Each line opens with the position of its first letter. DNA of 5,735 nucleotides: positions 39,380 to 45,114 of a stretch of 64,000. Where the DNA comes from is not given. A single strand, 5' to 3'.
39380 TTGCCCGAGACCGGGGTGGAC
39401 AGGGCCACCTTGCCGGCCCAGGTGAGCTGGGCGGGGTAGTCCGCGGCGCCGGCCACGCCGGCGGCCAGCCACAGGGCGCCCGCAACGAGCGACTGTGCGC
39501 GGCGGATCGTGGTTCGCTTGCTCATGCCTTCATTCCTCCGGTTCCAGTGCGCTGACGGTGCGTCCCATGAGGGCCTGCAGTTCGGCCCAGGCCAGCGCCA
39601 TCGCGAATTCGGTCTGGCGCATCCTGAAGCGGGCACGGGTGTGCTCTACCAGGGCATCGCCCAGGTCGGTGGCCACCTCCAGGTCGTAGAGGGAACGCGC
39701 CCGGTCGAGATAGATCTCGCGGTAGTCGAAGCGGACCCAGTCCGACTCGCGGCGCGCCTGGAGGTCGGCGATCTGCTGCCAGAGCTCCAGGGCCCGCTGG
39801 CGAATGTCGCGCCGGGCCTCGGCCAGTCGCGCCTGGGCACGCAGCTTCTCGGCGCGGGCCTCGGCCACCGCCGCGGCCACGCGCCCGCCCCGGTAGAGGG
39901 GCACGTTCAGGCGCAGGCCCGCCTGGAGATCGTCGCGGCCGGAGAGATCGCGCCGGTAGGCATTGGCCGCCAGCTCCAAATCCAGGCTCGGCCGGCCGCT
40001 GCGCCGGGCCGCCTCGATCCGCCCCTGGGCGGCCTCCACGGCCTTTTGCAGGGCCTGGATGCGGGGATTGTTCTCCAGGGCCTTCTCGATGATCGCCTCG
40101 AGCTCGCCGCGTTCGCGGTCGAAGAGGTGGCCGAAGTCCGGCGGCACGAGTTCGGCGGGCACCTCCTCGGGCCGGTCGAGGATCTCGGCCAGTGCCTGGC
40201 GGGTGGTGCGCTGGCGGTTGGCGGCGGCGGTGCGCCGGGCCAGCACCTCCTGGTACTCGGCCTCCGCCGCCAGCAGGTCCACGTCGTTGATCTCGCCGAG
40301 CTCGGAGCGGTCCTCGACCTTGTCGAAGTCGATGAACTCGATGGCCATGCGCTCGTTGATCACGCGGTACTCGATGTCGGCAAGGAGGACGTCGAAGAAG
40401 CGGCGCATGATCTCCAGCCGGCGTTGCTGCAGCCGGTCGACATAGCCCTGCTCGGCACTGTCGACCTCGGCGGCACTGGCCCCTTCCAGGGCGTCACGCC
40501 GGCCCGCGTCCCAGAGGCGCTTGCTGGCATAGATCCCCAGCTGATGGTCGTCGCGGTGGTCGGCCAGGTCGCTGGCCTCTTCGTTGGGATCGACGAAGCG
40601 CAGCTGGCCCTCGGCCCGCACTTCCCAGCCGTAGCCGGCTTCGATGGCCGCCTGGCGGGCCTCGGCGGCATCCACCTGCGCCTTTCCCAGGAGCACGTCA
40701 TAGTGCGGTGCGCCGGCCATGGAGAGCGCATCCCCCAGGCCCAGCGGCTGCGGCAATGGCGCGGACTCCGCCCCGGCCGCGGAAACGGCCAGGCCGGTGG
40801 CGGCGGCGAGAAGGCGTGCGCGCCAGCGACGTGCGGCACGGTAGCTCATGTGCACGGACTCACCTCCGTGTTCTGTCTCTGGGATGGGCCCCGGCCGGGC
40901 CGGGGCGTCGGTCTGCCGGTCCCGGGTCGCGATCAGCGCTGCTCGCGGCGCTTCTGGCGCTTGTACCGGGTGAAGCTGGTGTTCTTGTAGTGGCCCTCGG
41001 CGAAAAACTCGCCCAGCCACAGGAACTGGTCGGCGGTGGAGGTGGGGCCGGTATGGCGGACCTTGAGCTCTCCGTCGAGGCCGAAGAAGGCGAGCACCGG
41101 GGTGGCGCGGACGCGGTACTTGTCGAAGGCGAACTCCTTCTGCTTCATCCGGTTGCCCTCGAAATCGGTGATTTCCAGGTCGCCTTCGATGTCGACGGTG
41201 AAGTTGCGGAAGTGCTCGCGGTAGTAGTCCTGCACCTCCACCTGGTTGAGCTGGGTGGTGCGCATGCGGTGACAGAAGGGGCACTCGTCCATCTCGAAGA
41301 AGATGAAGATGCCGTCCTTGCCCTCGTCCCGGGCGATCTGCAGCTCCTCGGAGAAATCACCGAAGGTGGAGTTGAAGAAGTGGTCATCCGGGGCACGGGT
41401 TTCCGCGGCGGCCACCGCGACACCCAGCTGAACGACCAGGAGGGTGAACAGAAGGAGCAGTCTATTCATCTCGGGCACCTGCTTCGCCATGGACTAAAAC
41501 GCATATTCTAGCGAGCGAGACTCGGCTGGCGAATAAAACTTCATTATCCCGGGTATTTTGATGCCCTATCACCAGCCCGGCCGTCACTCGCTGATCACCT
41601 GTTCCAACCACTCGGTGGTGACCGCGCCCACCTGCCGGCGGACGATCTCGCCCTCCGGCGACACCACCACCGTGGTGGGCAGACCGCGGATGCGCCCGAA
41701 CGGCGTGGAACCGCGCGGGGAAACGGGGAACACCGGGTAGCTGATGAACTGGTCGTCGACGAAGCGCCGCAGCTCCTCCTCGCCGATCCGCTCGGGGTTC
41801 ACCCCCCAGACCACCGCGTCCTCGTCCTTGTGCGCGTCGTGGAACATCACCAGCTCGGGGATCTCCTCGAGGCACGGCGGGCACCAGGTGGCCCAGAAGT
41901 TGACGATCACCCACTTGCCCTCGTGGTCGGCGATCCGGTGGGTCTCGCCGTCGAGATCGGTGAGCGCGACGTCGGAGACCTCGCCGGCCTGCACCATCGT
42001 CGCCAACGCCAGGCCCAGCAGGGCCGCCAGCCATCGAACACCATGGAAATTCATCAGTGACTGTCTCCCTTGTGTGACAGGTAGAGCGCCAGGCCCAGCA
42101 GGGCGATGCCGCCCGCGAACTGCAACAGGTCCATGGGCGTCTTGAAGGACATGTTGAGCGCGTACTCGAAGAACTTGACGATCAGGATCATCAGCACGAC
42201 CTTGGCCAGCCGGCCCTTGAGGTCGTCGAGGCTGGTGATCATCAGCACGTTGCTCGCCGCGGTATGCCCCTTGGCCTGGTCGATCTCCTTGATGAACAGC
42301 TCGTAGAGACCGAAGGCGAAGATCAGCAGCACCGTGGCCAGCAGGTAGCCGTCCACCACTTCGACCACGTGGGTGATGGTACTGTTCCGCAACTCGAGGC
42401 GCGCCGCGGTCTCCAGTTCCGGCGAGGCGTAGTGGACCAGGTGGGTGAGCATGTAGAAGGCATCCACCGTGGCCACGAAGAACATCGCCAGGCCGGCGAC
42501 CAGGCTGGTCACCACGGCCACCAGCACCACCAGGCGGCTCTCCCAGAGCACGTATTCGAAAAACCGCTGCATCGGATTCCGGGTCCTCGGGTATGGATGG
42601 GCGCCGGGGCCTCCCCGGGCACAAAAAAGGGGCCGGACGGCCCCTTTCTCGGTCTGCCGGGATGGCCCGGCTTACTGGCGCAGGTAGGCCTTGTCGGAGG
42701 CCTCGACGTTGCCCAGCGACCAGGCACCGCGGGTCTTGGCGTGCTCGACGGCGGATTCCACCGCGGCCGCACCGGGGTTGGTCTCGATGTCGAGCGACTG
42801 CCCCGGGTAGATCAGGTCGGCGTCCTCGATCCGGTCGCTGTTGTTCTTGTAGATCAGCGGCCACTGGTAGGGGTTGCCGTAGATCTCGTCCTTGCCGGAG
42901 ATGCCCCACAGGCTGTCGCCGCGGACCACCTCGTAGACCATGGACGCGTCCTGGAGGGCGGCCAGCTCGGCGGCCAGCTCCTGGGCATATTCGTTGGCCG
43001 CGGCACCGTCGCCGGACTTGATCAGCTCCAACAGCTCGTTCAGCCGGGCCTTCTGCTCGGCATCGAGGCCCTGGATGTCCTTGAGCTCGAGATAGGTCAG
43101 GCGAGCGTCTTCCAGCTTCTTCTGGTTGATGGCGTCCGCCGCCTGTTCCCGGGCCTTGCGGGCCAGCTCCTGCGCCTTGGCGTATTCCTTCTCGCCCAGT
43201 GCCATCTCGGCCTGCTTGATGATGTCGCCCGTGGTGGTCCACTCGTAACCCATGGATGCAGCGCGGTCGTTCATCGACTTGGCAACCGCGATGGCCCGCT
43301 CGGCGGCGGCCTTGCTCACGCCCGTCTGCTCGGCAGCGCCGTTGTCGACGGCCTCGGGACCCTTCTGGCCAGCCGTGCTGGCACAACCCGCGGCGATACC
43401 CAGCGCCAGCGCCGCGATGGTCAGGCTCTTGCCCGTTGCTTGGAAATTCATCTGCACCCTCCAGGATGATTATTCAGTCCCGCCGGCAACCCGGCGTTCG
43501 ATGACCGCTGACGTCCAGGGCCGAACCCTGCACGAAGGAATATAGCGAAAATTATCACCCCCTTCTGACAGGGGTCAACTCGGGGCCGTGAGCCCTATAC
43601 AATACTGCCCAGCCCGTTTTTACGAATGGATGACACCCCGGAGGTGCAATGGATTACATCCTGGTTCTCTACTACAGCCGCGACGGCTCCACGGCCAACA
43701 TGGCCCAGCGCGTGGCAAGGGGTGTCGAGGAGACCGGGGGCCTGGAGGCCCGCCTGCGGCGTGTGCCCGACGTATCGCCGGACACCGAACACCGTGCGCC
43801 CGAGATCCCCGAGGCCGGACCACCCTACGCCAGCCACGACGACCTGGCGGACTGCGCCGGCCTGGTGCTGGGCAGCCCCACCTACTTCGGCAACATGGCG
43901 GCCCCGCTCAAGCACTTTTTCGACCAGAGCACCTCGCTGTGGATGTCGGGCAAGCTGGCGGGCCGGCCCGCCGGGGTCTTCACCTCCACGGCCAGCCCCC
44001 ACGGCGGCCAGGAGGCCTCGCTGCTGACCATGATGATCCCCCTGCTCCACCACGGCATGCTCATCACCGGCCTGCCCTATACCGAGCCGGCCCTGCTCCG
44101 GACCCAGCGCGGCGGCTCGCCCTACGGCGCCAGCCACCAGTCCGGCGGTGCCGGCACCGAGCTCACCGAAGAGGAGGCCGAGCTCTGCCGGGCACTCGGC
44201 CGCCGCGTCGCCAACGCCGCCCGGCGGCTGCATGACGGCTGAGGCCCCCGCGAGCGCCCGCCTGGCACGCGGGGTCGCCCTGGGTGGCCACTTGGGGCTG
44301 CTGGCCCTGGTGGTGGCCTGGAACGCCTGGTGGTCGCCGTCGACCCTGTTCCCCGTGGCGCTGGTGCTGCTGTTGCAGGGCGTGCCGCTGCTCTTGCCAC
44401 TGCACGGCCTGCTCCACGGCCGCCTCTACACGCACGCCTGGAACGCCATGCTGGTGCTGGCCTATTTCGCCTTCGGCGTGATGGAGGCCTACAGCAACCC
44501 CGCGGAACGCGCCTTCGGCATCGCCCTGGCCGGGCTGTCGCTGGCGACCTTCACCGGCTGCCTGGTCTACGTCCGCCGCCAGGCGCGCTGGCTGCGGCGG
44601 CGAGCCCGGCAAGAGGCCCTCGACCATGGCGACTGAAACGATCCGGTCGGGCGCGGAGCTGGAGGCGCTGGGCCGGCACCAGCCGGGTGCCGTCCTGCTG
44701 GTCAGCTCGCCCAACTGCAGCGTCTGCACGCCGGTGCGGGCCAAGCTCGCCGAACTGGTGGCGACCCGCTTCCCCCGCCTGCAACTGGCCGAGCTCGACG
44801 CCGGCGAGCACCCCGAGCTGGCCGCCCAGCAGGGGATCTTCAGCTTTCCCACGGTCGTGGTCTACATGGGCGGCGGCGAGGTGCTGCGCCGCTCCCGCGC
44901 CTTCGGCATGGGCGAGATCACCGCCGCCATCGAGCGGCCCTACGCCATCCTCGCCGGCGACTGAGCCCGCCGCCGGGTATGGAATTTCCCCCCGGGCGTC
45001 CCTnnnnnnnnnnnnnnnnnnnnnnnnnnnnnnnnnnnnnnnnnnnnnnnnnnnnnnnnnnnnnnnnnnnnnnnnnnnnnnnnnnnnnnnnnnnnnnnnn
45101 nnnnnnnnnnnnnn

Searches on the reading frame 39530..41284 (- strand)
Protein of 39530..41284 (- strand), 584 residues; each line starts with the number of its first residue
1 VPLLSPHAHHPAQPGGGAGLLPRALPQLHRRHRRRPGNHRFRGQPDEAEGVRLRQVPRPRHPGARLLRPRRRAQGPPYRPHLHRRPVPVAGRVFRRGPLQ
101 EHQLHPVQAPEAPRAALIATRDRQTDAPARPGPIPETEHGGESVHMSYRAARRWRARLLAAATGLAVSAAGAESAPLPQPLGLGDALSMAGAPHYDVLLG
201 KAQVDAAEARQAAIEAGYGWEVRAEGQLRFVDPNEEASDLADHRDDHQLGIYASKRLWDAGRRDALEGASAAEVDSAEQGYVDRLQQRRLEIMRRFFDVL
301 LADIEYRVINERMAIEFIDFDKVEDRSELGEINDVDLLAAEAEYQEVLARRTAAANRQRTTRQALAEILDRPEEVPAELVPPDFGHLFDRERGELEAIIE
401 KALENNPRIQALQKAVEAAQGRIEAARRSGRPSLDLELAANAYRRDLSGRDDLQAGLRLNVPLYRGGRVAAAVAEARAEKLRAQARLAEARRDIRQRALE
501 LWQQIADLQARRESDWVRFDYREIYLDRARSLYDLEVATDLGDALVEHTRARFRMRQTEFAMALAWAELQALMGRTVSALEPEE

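Call 55: search_protein_families(library=pfam, proteins=[window:39530-41284:-])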
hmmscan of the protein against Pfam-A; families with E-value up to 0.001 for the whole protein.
window:39530-41284:- (584 aa): 1 family
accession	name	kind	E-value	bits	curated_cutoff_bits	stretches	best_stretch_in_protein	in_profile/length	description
PF02321.23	OEP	-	7.4e-34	117.6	22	2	395-574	1-187/187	Outer membrane efflux protein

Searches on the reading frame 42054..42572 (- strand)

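Call 55: search_protein_families(library=pfam, proteins=[window:42054-42572:-])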
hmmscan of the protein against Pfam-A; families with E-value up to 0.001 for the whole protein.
window:42054-42572:- (172 aa): 1 family
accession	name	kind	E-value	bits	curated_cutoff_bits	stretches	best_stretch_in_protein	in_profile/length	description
PF03350.21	UPF0114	-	3.1e-30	105.3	23.1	1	9-136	1-115/117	Uncharacterized protein family, UPF0114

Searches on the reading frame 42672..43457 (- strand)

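Call 55: search_protein_families(library=pfam, proteins=[window:42672-43457:-])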
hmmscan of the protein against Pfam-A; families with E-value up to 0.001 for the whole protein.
window:42672-43457:- (261 aa): 1 family
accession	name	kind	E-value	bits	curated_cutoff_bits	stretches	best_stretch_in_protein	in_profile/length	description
PF01476.26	LysM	-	0.00088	19.6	20.9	0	175-224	1-42/43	LysM domain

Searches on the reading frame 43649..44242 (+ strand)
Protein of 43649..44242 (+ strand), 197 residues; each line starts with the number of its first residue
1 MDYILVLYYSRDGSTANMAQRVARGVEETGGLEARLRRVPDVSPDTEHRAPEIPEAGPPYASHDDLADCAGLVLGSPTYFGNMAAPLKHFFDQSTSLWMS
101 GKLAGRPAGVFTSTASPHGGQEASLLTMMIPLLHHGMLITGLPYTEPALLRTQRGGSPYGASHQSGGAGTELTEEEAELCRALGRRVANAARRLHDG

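Call 55: search_protein_families(library=pfam, proteins=[window:43649-44242:+])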
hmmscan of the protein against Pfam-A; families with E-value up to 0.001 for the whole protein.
window:43649-44242:+ (197 aa): 4 families
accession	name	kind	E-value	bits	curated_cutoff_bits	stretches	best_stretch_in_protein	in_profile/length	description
PF03358.20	FMN_red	-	1.9e-14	53.9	24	1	10-137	9-137/152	NADPH-dependent FMN reductase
PF00258.30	Flavodoxin_1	-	6.4e-07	30.1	25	1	6-128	1-135/143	Flavodoxin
PF02525.22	Flavodoxin_2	-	2.3e-06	27.9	27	1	4-150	3-175/198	Flavodoxin-like fold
PF12724.12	Flavodoxin_5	-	3.7e-05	24.5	27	0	5-33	1-28/145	Flavodoxin domain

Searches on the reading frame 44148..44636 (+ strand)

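Call 55: search_protein_families(library=pfam, proteins=[window:44148-44636:+])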
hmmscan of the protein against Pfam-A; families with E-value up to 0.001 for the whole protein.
window:44148-44636:+ (162 aa): 1 family
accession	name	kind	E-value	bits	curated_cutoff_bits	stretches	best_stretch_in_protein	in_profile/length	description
PF09842.14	DUF2069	-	2.7e-29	101.7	23.3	1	44-145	2-103/104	Predicted membrane protein (DUF2069)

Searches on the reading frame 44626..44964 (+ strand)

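Call 55: search_protein_families(library=pfam, proteins=[window:44626-44964:+])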
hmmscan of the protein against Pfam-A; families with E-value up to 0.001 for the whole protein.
window:44626-44964:+ (112 aa): 2 families
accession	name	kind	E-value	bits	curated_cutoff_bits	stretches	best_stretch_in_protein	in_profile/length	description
PF00085.26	Thioredoxin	-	7.5e-06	26.3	23.5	1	23-89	22-88/103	Thioredoxin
PF13098.12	Thioredoxin_2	-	0.00033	21.4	27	0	19-88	5-89/104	Thioredoxin-like domain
